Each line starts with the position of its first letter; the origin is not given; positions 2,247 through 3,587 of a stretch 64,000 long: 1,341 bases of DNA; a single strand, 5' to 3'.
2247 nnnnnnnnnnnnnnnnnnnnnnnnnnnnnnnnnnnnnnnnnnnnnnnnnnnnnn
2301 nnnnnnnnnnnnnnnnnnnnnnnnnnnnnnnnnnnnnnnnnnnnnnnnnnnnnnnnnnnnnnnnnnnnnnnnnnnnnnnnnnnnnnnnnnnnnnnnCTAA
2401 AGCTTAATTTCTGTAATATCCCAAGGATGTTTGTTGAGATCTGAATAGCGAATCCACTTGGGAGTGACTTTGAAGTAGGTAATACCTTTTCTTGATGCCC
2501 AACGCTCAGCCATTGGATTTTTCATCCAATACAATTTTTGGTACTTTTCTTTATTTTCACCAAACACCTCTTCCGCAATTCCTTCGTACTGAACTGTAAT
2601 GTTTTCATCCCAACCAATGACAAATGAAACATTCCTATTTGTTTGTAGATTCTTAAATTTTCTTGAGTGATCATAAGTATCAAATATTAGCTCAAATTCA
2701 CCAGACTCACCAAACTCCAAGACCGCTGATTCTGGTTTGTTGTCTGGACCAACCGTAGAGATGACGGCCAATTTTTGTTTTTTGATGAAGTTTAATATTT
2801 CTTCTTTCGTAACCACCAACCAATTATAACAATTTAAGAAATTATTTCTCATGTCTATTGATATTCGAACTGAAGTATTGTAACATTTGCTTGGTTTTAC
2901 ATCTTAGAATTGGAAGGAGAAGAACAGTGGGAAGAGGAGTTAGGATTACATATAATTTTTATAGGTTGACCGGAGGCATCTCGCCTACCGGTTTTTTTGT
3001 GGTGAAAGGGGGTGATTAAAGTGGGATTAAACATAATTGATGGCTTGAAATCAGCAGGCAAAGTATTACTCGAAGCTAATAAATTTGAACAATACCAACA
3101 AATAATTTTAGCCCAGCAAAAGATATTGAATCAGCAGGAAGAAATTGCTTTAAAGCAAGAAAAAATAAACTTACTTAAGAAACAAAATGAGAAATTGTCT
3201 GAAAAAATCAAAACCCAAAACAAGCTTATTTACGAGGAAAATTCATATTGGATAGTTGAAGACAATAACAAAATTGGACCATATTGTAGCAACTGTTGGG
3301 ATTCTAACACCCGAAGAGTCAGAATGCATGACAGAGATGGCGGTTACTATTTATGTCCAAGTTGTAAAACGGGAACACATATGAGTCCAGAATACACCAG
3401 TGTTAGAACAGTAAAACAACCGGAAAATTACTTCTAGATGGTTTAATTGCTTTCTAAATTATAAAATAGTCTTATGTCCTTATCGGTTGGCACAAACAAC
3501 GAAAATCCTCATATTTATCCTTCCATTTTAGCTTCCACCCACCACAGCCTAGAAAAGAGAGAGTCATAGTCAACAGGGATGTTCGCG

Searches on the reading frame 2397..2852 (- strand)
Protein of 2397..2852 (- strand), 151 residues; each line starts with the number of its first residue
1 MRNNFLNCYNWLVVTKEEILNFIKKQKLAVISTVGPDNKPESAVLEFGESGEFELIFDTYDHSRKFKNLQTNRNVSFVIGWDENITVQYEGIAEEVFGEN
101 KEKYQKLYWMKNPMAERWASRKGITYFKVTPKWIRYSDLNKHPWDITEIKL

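Call 3: search_protein_families(library=pfam, proteins=[window:2397-2852:-], max_evalue=1)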
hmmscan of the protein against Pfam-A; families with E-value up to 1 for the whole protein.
window:2397-2852:- (151 aa): 3 families
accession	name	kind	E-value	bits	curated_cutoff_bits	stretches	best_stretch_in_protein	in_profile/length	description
PF01243.27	PNPOx_N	-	2e-15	57.7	28.1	1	16-136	2-118/120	Pyridoxamine 5'-phosphate oxidase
PF16242.11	Pyrid_ox_like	-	0.021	14.8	28.8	1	18-119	5-103/149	Pyridoxamine 5'-phosphate oxidase like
PF10686.14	YAcAr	-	0.078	13.2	28.2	1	114-136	44-66/66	YspA, cpYpsA-related SLOG family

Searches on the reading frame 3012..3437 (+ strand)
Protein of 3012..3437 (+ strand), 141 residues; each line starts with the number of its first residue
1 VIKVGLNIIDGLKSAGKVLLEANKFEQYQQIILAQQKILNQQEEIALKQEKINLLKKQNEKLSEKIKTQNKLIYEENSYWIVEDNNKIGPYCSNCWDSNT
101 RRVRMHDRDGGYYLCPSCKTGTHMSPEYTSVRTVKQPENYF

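Call 3: search_protein_families(library=pfam, proteins=[window:3012-3437:+], max_evalue=1)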
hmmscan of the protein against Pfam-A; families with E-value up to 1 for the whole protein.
window:3012-3437:+ (141 aa): 7 families
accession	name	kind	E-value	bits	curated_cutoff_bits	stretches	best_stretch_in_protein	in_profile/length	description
PF16730.10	DnaGprimase_HBD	-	0.0036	17.8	25.9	1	23-88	43-108/118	DnaG-primase C-terminal, helicase-binding domain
PF17383.7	kleA_kleC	-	0.0046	17.7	25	1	34-76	15-57/76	Uncharacterized KorC regulated protein A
PF06859.18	Bin3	-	0.0063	17.5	27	1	8-67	29-90/109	Bicoid-interacting protein 3 (Bin3)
PF24458.1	DUF7573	-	0.03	14.7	30.2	1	91-119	13-37/39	Domain of unknown function (DUF7573)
PF10186.14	ATG14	-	0.3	10.6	33.2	1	20-73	46-99/347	Vacuolar sorting 38 and autophagy-related subunit 14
PF00320.33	GATA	-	0.58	10.2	26.8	1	92-118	1-26/36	GATA zinc finger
PF17283.8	Zn_ribbon_SprT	-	0.8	10.2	28.1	0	91-122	6-33/38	SprT-like zinc ribbon domain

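Call 4: search_protein_families(library=padloc, proteins=[window:3012-3437:+], max_evalue=1)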
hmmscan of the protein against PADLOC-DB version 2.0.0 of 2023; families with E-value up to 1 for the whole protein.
window:3012-3437:+ (141 aa): 0 families

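Call 5: search_protein_families(library=ncbifam, proteins=[window:3012-3437:+], max_evalue=1)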
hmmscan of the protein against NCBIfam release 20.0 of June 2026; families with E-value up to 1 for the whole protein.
window:3012-3437:+ (141 aa): 0 families

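Call 47: search_protein_families(library=phrogs, proteins=[window:3012-3437:+], max_evalue=0.001)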
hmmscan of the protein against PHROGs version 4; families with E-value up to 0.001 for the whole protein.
window:3012-3437:+ (141 aa): 1 family
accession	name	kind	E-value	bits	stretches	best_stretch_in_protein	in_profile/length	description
phrog_1244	-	unknown function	1.4e-06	28.8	1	20-132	31-153/157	-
